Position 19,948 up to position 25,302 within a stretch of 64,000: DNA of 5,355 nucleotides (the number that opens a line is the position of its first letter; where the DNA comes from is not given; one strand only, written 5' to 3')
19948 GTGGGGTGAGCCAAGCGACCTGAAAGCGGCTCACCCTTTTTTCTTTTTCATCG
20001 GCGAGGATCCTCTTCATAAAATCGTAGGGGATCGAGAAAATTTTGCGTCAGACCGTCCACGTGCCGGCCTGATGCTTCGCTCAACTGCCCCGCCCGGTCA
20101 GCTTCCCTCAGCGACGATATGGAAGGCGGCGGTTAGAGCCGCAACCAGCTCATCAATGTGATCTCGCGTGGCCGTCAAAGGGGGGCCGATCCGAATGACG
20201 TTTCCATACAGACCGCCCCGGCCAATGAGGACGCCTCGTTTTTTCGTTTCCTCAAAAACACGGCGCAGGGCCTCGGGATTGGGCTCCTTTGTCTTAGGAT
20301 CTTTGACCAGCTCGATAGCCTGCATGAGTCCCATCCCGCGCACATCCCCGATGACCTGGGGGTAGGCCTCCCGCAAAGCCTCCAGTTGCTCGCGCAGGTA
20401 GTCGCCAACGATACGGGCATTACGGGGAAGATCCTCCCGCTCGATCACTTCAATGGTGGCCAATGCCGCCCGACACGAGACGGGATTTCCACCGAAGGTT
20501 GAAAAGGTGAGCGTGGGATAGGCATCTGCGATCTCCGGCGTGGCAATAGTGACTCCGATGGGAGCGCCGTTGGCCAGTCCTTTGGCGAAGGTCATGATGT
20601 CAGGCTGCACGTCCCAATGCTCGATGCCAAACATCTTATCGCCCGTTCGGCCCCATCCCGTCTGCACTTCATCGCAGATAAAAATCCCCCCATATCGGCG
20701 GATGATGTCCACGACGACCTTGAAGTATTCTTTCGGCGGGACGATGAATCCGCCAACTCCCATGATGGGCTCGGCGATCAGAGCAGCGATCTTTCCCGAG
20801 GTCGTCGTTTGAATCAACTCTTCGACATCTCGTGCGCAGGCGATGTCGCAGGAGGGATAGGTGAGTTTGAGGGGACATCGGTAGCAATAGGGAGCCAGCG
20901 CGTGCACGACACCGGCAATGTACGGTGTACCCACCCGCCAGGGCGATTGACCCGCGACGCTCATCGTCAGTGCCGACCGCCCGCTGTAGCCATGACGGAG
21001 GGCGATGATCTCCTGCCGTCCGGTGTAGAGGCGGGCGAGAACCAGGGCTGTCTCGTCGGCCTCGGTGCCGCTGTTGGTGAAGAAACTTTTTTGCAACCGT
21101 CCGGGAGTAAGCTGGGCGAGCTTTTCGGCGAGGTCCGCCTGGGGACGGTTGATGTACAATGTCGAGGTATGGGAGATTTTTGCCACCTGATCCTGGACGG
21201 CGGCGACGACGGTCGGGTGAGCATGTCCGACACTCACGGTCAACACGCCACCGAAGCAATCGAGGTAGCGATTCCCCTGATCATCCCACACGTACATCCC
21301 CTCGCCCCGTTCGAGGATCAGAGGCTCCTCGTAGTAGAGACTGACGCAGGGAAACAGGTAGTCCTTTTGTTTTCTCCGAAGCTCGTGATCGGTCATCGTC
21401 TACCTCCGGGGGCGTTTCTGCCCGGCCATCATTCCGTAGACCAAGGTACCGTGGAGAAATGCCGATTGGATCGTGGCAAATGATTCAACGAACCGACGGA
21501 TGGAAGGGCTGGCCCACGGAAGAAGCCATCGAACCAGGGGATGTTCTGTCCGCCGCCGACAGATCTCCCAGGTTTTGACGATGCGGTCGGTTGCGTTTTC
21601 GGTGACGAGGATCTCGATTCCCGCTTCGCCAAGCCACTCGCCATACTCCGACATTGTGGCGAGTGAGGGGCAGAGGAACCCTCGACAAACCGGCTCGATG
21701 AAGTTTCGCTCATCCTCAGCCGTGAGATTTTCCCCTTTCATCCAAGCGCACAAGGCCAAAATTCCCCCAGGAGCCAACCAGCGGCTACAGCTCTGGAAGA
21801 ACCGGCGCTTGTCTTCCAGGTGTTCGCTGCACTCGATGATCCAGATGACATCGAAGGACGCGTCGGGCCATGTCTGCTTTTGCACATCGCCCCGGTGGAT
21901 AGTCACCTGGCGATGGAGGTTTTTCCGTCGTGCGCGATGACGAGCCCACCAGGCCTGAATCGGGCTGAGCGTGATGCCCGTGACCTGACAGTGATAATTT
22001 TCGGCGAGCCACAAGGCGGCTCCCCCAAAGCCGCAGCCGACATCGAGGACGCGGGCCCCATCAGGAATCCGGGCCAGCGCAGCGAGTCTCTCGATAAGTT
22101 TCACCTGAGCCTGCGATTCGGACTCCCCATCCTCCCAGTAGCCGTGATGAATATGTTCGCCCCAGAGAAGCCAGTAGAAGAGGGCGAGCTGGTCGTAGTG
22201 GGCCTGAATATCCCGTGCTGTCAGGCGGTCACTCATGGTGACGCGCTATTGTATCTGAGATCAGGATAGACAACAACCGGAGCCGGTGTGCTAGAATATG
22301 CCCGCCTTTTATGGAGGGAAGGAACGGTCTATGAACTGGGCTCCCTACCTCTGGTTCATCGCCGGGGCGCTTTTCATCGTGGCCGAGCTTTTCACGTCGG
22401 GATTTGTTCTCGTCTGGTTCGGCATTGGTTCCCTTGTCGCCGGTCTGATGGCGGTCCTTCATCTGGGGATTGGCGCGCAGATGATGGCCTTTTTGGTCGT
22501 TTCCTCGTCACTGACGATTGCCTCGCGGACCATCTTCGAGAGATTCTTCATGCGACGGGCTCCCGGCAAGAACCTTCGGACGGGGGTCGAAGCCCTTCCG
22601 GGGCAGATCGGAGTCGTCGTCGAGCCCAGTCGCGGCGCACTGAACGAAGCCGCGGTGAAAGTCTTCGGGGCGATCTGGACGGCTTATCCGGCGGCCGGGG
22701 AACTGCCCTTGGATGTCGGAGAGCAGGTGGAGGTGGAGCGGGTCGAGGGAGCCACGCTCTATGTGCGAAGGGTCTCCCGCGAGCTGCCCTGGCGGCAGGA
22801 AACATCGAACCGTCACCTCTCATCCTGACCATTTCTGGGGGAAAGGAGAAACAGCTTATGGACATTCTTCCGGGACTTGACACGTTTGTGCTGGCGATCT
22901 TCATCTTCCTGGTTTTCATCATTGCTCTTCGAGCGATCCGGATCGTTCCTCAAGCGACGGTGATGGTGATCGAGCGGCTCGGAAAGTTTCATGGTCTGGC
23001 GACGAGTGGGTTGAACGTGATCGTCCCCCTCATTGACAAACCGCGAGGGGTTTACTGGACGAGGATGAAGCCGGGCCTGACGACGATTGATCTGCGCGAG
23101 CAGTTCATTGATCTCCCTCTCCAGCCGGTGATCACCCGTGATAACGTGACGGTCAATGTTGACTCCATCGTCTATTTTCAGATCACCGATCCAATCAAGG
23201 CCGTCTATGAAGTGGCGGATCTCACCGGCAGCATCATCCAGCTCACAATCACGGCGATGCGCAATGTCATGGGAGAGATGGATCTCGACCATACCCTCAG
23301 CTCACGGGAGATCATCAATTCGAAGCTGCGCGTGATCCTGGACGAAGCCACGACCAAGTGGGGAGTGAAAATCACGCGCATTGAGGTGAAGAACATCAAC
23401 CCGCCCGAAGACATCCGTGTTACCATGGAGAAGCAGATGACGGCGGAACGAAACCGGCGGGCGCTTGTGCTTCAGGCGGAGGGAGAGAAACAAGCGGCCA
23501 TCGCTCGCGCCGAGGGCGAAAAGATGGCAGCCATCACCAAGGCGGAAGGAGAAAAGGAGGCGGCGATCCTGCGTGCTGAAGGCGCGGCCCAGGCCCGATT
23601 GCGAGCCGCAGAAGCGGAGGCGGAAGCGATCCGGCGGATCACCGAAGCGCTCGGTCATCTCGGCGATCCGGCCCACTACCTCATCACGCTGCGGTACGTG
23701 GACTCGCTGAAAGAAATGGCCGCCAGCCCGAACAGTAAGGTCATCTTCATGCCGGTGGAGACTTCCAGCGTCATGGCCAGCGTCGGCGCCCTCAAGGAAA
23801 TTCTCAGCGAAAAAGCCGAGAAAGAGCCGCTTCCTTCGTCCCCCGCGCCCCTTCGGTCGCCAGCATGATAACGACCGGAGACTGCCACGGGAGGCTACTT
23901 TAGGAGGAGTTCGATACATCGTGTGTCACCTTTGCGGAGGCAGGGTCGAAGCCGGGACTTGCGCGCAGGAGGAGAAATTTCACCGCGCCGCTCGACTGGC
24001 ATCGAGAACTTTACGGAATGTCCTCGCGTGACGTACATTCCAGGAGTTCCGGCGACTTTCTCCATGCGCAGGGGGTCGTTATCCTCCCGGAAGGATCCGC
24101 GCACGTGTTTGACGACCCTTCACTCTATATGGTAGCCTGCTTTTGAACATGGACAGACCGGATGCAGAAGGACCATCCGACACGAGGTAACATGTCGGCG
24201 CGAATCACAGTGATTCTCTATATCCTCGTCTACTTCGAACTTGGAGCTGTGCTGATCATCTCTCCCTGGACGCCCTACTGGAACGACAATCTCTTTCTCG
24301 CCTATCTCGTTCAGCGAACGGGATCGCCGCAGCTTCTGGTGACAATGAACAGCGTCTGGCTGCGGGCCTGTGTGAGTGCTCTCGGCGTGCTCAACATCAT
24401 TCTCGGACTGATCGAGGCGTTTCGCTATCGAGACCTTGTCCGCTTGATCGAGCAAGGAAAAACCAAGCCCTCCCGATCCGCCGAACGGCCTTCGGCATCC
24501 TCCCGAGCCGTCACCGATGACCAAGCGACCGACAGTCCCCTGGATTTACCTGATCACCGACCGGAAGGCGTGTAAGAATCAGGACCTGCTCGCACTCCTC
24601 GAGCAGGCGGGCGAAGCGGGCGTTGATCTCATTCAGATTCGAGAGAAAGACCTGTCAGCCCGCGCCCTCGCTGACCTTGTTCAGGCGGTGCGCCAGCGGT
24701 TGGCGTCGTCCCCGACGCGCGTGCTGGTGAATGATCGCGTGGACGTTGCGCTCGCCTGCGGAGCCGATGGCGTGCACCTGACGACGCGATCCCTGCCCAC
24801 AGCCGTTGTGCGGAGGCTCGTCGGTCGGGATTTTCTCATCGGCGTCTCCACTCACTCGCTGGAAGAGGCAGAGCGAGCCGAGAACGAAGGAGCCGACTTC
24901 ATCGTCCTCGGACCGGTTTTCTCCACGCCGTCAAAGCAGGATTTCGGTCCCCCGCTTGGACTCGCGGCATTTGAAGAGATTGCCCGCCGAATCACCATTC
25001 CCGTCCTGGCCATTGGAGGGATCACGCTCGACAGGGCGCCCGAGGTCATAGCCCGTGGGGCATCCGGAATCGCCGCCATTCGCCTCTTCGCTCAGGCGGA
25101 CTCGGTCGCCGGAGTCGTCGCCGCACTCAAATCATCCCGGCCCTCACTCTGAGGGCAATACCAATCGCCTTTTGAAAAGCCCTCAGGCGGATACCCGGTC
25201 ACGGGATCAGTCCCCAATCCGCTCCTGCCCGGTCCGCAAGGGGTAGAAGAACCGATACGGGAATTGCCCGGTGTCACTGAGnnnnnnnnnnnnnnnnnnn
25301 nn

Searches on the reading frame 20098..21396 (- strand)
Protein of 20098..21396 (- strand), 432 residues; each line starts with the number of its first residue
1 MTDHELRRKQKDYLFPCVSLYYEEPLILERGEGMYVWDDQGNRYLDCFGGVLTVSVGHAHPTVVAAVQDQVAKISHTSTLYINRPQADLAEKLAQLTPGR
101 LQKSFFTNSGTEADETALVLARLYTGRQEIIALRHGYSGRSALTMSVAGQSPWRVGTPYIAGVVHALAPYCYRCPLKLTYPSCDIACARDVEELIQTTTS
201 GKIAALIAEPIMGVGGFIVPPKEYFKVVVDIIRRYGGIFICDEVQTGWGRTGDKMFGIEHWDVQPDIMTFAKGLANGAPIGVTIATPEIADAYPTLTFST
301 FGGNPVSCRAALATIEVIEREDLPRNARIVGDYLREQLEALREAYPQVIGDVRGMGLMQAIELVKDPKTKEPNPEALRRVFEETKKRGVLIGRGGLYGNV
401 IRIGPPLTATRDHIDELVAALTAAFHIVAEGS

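Call 33: search_protein_families(library=pfam, proteins=[window:20098-21396:-], max_evalue=0.00001)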
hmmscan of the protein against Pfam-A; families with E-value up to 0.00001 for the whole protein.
window:20098-21396:- (432 aa): 1 family
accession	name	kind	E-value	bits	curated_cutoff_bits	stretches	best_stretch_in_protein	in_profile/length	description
PF00202.27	Aminotran_3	-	3.2e-107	359.1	30.5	1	25-424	10-402/403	Aminotransferase class-III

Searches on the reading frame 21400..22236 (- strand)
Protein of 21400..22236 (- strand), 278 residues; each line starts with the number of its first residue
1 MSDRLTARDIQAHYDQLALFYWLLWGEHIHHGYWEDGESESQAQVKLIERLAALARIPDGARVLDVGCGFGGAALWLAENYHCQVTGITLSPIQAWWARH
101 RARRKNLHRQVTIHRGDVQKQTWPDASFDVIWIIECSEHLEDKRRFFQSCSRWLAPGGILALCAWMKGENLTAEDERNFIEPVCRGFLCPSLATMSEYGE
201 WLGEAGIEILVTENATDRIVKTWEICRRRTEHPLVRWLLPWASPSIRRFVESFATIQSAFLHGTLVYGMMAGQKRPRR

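Call 33: search_protein_families(library=pfam, proteins=[window:21400-22236:-], max_evalue=0.00001)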
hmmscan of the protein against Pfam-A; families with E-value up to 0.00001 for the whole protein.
window:21400-22236:- (278 aa): 10 families
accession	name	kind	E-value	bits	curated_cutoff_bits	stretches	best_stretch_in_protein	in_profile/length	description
PF08241.18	Methyltransf_11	-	5.2e-23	81.9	21.2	1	64-161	1-94/95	Methyltransferase domain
PF02353.26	CMAS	-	6.4e-22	78.6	27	1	6-182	6-187/273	Mycolic acid cyclopropane synthetase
PF13649.12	Methyltransf_25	-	4.5e-21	75.8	27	1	63-158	1-97/97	Methyltransferase domain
PF08242.18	Methyltransf_12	-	5.6e-17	62.7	30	1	64-160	1-98/98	Methyltransferase domain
PF13489.12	Methyltransf_23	-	5e-16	59.3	27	1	42-165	4-119/164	Methyltransferase domain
PF13847.12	Methyltransf_31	-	1e-14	54.9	27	1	59-166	3-113/145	Methyltransferase domain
PF01728.25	FtsJ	-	2.3e-06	28.1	24.1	1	41-122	3-79/181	FtsJ-like methyltransferase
PF01135.25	PCMT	-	3.7e-06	27.3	20.3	1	49-140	63-155/210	Protein-L-isoaspartate(D-aspartate) O-methyltransferase (PCMT)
PF05175.20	MTS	-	4.7e-06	26.8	23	1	59-162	31-138/170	Methyltransferase small domain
PF07021.18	MetW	-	8.6e-06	25.9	21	0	55-133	9-81/193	Methionine biosynthesis protein MetW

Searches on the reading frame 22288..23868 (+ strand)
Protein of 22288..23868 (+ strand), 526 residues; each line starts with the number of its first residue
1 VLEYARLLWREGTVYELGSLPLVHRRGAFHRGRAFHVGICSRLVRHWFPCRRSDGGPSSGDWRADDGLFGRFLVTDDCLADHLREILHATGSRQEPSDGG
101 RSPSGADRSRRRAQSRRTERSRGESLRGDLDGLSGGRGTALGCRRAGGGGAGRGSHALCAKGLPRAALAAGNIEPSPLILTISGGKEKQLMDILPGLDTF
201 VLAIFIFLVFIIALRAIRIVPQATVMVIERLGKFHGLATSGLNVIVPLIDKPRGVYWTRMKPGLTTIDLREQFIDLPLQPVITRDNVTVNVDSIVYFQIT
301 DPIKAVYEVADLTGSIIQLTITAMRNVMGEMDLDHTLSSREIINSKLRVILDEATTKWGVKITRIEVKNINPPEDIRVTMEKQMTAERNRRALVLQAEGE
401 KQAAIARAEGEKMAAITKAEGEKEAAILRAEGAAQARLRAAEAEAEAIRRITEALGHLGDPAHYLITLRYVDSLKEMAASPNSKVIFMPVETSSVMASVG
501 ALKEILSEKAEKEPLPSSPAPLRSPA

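Call 33: search_protein_families(library=pfam, proteins=[window:22288-23868:+], max_evalue=0.00001)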
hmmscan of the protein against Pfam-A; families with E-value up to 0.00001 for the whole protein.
window:22288-23868:+ (526 aa): 1 family
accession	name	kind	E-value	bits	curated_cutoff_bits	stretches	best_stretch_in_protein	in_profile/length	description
PF01145.31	Band_7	-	8.4e-36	124.1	23.6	1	219-410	2-174/176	SPFH domain / Band 7 family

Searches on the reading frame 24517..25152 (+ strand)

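Call 33: search_protein_families(library=pfam, proteins=[window:24517-25152:+], max_evalue=0.00001)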
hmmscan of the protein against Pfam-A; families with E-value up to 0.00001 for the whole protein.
window:24517-25152:+ (211 aa): 1 family
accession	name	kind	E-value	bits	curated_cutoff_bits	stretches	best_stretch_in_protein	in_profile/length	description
PF02581.23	TMP-TENI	-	7e-61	205.2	27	1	10-189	1-178/180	Thiamine monophosphate synthase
